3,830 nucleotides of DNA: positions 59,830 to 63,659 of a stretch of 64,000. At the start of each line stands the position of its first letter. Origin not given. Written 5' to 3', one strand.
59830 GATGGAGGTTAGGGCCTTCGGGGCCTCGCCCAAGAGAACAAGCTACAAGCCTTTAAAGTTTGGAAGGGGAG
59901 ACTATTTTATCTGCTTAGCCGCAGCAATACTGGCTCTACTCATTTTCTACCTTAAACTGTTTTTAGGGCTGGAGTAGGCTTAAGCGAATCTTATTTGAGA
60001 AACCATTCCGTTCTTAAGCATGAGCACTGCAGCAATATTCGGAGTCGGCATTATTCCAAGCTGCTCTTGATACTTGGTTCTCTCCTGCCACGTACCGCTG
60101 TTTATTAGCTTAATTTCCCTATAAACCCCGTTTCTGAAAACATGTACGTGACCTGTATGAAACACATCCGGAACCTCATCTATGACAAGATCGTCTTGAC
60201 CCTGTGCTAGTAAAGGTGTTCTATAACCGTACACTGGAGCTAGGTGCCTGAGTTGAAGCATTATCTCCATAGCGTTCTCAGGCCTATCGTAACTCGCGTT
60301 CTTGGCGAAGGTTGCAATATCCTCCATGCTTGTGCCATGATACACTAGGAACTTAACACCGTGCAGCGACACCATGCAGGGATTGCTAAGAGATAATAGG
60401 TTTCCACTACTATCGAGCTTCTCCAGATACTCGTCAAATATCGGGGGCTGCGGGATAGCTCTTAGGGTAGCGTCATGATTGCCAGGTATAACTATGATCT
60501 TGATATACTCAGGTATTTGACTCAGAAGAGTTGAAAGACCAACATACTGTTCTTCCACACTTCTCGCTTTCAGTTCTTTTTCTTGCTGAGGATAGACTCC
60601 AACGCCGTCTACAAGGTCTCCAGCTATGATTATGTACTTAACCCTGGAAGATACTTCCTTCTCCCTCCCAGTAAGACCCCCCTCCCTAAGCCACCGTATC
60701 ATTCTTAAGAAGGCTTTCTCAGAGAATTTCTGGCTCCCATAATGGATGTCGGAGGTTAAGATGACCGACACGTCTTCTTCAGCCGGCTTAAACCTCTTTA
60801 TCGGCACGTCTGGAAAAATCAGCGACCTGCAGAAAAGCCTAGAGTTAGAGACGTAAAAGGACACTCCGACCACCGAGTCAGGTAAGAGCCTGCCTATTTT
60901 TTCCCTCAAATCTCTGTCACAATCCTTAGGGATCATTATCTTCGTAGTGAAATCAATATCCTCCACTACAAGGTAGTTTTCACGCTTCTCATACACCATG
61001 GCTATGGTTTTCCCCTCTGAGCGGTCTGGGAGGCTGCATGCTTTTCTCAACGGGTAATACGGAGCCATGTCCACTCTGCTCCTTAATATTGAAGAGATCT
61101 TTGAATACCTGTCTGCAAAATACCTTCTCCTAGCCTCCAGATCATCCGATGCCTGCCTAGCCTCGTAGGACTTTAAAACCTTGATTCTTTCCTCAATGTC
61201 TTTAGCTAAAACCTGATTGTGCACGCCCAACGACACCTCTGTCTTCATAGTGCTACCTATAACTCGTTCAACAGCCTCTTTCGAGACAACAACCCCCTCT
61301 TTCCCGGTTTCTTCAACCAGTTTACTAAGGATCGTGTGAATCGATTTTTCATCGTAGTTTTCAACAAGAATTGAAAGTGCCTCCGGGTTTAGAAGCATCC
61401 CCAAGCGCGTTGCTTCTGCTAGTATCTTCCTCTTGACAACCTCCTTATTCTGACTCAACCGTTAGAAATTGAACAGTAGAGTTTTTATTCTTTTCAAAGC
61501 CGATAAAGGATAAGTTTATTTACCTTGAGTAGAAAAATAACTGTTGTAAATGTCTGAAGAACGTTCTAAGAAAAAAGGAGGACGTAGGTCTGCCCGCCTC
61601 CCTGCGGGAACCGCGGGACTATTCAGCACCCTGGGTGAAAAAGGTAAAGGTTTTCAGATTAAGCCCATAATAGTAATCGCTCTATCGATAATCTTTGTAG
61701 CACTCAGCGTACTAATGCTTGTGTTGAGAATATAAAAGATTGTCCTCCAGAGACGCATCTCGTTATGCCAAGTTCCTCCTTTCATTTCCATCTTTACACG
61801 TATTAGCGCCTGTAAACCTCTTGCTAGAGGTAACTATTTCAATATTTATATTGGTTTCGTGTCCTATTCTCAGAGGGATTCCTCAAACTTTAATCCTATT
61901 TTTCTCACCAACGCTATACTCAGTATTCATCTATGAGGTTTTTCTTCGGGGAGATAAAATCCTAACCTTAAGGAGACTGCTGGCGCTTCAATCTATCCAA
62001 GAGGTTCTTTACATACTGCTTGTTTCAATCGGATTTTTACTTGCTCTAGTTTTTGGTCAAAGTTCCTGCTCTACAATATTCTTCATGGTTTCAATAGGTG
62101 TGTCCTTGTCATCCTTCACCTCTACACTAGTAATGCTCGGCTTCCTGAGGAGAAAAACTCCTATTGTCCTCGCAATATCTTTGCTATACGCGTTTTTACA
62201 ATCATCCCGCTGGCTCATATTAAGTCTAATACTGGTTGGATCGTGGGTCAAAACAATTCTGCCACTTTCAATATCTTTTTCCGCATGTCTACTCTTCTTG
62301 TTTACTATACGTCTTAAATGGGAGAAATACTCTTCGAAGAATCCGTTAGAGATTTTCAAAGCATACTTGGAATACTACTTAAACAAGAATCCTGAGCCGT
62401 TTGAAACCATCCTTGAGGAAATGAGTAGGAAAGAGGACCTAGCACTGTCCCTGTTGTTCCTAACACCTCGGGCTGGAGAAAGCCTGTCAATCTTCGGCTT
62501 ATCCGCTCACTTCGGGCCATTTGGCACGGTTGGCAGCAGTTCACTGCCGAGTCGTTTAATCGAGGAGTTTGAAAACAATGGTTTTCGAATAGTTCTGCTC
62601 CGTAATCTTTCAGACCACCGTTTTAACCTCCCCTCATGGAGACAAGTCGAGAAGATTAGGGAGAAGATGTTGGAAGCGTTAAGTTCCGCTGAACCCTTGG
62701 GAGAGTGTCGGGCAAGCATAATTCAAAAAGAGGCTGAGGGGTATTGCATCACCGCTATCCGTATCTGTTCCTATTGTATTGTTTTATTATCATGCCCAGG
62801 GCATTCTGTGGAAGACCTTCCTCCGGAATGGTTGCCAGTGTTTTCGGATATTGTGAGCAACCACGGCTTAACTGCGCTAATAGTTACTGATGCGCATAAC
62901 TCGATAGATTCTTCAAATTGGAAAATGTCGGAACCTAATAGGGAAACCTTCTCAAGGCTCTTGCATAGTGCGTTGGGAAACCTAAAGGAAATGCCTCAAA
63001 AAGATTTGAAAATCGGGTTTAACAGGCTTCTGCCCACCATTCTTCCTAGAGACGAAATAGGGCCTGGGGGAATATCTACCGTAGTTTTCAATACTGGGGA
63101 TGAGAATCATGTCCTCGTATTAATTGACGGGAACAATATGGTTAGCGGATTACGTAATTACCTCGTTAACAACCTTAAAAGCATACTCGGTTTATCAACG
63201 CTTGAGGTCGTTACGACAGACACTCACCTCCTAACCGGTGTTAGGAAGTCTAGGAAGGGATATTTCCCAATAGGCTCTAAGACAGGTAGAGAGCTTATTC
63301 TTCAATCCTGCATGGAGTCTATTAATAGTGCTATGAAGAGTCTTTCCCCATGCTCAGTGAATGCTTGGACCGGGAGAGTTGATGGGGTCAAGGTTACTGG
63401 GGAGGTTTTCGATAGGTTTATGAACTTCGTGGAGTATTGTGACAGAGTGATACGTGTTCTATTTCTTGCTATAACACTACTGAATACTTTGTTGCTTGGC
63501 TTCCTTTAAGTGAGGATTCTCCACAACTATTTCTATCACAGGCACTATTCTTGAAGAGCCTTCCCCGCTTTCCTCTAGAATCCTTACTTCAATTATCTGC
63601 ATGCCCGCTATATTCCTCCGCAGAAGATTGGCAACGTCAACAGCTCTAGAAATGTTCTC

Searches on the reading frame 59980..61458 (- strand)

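Call 41: search_protein_families(library=pfam, proteins=[window:59980-61458:-], max_evalue=0.0001)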
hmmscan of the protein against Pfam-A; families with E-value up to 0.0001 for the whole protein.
window:59980-61458:- (492 aa): 3 families
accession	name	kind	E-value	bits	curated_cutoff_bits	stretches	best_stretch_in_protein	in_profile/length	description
PF04042.21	DNA_pol_E_B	-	1.4e-20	74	29.1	1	232-436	1-202/210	DNA polymerase alpha/epsilon subunit B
PF00149.33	Metallophos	-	1.9e-12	48.5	21.5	1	232-440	3-190/191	Calcineurin-like phosphoesterase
PF12850.12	Metallophos_2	-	1.8e-06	28.5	27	1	269-465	22-143/154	Calcineurin-like phosphoesterase superfamily domain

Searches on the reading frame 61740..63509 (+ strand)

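Call 42: search_protein_families(library=pfam, proteins=[window:61740-63509:+], max_evalue=0.0001)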
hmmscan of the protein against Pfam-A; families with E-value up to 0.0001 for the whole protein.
window:61740-63509:+ (589 aa): 1 family
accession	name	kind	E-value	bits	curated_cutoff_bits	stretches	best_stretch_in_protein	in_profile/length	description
PF09843.14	DUF2070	-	2.8e-89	300.4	30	1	8-585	3-560/561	Predicted membrane protein (DUF2070)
